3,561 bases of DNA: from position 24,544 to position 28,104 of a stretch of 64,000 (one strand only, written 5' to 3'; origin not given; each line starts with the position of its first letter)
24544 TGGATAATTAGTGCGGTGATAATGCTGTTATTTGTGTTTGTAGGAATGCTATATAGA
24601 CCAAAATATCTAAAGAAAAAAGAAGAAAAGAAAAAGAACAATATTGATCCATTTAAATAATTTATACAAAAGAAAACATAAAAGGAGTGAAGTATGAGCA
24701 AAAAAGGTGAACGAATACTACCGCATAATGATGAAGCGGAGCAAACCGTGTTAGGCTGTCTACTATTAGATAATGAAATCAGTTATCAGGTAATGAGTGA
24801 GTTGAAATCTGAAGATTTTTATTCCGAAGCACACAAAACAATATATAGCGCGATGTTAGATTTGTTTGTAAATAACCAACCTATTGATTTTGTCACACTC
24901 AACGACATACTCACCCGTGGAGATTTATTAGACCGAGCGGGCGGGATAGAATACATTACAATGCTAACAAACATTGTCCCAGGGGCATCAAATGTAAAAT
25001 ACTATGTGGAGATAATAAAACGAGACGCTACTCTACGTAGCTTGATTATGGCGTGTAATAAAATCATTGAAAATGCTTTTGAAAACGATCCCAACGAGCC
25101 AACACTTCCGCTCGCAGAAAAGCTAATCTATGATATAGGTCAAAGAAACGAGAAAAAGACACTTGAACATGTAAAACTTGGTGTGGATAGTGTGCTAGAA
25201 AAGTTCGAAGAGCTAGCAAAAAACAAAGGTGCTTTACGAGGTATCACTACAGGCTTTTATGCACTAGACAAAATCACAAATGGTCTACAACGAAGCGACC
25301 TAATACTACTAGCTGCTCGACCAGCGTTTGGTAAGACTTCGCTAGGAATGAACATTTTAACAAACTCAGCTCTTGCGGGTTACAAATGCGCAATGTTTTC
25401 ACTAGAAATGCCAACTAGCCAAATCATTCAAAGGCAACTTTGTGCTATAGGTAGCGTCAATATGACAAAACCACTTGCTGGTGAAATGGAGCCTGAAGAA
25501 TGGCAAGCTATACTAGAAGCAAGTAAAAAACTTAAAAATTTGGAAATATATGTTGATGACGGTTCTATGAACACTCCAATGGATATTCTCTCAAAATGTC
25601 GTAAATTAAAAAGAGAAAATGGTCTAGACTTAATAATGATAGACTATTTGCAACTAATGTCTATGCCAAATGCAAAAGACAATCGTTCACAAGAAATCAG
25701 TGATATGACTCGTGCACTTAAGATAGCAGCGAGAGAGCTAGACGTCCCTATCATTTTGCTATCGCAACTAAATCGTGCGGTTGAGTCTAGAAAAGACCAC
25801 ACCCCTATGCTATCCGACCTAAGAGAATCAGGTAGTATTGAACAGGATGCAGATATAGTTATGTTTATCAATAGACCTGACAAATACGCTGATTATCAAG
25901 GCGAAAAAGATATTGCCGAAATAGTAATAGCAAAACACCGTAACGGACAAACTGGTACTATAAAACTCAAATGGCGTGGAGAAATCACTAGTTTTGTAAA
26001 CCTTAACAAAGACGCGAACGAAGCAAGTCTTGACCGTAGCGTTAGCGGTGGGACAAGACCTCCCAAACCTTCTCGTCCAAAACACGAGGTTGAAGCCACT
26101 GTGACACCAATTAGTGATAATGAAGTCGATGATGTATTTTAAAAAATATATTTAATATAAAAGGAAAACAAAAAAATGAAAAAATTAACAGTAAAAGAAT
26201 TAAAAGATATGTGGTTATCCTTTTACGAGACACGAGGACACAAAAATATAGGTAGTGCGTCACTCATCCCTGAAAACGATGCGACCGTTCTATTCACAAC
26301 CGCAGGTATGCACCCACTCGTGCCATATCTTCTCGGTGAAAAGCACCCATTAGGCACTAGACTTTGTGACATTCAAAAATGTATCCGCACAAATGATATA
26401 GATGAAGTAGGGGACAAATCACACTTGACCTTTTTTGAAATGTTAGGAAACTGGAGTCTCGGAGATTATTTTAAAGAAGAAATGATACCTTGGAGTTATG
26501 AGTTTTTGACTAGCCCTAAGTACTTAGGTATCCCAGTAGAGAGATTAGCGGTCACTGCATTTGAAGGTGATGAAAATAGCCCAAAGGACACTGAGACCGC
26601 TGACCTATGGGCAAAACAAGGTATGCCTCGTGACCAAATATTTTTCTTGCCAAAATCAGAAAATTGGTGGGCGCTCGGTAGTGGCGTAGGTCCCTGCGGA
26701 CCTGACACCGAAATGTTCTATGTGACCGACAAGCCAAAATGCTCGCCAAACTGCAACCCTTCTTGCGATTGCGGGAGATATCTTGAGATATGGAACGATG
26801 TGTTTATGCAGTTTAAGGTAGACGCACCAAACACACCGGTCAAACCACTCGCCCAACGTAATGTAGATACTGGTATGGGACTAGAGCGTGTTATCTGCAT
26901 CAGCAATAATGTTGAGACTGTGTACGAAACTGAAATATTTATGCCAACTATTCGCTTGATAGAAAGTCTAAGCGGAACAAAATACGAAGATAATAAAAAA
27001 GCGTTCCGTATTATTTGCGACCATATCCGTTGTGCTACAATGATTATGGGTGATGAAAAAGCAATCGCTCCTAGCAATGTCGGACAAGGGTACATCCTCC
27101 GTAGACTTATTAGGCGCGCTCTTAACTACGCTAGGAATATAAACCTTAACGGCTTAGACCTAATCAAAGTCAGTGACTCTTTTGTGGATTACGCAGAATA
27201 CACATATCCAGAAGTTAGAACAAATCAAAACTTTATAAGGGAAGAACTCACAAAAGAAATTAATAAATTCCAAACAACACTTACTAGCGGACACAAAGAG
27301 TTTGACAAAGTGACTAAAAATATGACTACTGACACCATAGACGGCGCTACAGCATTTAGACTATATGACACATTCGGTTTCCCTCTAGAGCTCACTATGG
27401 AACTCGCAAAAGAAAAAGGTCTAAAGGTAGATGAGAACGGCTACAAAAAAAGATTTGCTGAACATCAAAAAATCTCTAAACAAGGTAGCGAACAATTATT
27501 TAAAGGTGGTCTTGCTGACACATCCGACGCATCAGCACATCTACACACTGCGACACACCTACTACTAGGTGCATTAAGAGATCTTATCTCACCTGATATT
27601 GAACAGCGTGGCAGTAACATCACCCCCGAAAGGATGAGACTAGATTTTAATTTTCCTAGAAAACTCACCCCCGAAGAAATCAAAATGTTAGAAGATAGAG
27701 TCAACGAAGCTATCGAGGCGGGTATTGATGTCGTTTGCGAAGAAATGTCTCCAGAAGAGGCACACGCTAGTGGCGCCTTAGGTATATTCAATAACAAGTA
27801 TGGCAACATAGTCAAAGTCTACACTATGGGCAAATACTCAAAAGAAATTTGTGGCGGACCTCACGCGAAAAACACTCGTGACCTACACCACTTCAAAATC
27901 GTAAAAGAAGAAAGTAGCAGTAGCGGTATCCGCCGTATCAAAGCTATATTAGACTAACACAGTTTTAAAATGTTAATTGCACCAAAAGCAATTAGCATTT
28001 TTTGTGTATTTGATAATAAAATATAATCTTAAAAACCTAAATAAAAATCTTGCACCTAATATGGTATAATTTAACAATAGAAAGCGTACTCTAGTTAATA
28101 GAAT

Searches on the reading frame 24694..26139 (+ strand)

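Call 72: search_protein_families(library=pfam, proteins=[window:24694-26139:+], max_evalue=0.00001)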
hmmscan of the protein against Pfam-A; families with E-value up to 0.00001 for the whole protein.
window:24694-26139:+ (482 aa): 4 families
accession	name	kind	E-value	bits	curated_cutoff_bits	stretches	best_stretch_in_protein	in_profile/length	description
PF03796.21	DnaB_C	-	5.8e-97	324.5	27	1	183-436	1-255/255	DnaB-like helicase C terminal domain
PF00772.26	DnaB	-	5.6e-32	110.3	23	1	9-109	2-102/103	DnaB-like helicase N terminal domain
PF13481.12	AAA_25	-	7.9e-08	32.6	27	1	192-359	23-190/195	AAA domain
PF06745.19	ATPase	-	1.4e-06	28.3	26.6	1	185-358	2-163/231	KaiC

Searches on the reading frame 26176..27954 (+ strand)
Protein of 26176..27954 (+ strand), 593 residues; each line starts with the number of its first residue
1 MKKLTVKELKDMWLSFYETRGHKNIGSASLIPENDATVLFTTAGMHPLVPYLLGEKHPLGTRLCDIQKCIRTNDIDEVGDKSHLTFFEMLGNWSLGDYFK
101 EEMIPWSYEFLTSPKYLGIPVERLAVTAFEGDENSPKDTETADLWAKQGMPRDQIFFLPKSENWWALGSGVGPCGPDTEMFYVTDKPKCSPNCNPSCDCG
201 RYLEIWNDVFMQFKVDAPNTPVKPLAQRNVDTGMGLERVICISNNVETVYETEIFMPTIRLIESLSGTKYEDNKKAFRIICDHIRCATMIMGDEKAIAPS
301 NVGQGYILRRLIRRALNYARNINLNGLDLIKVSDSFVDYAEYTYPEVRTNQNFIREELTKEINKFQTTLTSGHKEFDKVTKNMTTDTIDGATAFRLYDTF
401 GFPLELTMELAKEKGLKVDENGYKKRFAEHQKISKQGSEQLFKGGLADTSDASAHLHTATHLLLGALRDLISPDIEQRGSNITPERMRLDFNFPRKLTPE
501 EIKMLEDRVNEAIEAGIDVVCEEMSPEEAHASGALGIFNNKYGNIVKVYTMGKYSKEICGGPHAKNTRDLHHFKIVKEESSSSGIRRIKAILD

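Call 72: search_protein_families(library=pfam, proteins=[window:26176-27954:+], max_evalue=0.00001)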
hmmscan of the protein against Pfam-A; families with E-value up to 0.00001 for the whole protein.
window:26176-27954:+ (593 aa): 2 families
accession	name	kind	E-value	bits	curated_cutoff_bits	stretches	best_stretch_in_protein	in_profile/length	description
PF01411.24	tRNA-synt_2c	-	8e-128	427.8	30.3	1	8-442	1-436/552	tRNA synthetases class II (A)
PF07973.19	tRNA_SAD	-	3e-15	56.4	24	1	546-588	1-43/44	Threonyl and Alanyl tRNA synthetase second additional domain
